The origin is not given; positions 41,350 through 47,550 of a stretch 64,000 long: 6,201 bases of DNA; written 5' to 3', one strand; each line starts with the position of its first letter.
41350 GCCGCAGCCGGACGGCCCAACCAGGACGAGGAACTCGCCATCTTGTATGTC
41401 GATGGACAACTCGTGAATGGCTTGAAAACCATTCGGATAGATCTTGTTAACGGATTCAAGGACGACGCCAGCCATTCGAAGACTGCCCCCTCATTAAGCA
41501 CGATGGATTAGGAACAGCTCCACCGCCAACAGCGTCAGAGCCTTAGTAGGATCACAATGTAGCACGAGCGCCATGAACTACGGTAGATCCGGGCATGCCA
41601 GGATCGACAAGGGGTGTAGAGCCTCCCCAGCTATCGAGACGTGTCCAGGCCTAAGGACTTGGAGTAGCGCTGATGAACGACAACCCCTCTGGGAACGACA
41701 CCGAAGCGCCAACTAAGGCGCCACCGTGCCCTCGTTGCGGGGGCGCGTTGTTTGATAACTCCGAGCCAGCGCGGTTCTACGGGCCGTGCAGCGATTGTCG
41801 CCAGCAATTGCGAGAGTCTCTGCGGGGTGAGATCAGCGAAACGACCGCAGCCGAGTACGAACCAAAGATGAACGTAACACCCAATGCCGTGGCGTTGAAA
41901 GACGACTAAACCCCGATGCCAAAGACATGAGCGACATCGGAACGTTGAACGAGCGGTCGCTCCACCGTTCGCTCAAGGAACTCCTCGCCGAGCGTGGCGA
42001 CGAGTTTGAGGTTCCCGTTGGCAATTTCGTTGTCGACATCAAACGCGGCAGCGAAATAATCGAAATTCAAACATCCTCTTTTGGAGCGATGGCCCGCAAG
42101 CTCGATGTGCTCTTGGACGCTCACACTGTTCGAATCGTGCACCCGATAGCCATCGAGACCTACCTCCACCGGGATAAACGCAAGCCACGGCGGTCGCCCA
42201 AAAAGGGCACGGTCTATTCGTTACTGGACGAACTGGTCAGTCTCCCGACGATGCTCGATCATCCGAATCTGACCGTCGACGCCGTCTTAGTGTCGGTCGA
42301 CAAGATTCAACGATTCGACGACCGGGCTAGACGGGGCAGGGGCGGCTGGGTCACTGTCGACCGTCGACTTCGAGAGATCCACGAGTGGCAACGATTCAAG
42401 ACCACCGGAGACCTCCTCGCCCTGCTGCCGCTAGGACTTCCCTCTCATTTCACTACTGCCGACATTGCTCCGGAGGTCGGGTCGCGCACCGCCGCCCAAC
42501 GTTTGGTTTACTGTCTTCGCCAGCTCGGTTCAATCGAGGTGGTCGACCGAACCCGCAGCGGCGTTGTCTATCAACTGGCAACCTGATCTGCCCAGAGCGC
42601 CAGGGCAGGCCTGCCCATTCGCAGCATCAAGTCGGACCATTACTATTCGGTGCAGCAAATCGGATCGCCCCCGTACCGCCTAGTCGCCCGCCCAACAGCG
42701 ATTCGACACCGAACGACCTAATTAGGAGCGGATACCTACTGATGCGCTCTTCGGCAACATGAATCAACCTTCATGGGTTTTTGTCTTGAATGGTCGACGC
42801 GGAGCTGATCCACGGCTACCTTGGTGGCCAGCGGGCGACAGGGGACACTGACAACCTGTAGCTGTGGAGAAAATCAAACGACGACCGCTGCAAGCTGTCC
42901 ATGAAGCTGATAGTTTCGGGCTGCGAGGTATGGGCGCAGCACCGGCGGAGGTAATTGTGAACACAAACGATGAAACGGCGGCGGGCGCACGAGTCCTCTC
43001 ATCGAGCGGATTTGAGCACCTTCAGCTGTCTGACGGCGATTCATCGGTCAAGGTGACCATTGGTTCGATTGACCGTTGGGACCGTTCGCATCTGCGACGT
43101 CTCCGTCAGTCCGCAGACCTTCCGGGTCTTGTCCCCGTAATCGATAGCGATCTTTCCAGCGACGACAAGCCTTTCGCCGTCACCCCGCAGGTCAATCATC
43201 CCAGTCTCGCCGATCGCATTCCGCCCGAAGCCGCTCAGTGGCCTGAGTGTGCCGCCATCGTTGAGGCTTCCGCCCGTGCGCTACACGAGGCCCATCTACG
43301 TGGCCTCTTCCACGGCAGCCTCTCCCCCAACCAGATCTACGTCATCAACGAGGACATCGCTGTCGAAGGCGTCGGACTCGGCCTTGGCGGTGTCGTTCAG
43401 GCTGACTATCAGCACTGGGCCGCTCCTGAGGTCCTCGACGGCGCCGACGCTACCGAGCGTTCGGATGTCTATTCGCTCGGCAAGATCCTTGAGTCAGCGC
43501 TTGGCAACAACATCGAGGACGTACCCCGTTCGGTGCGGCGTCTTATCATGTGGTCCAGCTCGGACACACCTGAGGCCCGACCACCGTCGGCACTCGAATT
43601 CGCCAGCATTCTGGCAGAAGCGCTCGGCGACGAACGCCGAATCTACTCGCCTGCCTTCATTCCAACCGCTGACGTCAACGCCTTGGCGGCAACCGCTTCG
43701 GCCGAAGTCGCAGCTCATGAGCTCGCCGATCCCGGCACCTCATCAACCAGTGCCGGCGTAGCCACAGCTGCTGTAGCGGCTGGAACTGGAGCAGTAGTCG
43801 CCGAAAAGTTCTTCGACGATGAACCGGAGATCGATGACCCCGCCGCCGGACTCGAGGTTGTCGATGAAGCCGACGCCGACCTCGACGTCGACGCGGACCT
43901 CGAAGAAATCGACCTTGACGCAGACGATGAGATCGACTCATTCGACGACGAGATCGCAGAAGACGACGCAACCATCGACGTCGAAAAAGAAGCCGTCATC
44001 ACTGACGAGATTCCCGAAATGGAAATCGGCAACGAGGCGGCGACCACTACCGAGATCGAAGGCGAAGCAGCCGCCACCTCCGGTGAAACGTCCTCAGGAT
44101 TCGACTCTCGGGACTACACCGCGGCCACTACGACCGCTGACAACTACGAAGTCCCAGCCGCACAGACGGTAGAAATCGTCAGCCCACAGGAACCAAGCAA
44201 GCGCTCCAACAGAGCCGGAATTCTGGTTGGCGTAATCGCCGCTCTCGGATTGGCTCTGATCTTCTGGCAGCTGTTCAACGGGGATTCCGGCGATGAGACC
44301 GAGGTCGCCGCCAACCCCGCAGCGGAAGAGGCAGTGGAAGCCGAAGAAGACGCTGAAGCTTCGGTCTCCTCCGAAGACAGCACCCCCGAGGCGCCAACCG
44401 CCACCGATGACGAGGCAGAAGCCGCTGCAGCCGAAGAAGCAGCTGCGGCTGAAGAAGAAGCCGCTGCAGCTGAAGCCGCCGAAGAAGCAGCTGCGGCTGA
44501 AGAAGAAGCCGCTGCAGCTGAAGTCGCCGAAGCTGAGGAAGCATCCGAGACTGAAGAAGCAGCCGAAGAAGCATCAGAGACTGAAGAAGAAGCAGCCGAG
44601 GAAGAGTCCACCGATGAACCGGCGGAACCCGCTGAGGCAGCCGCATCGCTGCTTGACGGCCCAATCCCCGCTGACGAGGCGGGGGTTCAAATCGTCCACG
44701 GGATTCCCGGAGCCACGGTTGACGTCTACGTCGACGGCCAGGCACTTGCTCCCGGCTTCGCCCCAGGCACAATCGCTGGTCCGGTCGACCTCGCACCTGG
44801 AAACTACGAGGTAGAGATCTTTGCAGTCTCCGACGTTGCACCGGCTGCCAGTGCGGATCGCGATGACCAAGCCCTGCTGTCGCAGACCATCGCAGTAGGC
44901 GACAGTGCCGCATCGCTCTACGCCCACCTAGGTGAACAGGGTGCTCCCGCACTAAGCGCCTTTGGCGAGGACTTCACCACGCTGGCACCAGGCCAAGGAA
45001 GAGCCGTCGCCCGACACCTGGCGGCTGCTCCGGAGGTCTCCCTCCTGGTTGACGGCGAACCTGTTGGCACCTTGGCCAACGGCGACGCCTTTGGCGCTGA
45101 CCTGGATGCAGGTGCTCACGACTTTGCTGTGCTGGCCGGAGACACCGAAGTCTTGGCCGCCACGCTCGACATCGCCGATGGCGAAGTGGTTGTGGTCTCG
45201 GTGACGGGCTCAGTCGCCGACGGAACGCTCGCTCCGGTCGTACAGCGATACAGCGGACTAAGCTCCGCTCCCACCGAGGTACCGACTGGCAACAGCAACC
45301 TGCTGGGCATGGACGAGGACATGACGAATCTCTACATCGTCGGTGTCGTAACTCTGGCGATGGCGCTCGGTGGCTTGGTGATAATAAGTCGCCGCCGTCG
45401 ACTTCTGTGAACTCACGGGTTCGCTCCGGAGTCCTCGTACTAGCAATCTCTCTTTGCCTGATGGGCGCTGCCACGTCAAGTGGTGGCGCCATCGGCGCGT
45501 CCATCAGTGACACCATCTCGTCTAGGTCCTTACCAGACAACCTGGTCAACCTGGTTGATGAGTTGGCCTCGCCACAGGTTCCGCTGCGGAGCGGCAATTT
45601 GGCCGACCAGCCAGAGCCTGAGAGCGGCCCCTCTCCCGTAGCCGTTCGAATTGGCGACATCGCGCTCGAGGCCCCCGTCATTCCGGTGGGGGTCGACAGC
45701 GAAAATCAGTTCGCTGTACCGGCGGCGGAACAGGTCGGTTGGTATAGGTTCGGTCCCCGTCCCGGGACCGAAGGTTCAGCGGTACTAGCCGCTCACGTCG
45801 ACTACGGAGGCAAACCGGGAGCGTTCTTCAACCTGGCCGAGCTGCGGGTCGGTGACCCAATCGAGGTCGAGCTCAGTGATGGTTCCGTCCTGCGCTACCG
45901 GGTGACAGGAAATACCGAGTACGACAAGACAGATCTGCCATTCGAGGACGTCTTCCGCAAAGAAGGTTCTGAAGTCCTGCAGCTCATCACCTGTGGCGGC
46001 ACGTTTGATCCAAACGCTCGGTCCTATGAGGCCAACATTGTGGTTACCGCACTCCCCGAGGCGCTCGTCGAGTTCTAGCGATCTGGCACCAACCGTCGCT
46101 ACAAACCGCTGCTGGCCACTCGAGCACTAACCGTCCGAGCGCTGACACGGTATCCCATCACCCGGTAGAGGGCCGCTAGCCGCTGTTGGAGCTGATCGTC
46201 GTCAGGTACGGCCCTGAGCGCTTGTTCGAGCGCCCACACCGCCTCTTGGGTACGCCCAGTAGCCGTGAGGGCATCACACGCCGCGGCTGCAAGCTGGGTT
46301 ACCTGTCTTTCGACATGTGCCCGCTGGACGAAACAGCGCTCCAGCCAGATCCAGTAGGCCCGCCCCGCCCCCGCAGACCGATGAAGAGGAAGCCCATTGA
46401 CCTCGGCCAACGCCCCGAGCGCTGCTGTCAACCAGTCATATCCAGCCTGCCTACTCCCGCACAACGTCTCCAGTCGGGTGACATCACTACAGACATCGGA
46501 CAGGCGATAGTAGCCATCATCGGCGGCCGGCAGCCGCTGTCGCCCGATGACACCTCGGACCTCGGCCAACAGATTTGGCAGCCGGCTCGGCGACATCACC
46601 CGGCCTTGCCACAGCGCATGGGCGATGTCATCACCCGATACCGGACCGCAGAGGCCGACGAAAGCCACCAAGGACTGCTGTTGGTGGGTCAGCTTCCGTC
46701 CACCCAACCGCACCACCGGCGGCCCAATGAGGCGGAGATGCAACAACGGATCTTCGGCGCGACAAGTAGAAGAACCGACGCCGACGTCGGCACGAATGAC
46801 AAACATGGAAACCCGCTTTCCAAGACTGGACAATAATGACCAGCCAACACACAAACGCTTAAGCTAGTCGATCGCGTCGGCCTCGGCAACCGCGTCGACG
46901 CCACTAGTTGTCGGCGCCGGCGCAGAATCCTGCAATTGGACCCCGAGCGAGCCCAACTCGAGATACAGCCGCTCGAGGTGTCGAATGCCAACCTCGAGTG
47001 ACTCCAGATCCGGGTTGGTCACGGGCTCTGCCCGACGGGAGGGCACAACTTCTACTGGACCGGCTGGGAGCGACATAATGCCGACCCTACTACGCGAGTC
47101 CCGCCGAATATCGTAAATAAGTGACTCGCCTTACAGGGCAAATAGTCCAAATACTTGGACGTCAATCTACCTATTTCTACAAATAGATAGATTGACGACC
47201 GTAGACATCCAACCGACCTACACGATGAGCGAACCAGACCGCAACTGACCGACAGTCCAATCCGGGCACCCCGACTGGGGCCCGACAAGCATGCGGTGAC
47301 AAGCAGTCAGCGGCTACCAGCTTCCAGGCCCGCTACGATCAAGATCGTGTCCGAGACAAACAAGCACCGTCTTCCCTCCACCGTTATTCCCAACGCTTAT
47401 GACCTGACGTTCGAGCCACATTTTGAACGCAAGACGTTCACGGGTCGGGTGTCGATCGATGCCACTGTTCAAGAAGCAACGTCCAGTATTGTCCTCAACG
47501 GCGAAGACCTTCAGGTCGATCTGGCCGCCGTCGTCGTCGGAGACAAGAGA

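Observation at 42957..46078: Degenerate Ser/Thr-kinase-like domain fused to a DUF4397 surface domain and translationally coupled to a sortase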

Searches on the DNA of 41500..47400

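Call 67: search_rna_families(source=window, start=41500, end=47400, threshold=evalue, max_evalue=1)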
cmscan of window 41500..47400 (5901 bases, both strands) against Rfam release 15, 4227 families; matches with E-value up to 1: 0.
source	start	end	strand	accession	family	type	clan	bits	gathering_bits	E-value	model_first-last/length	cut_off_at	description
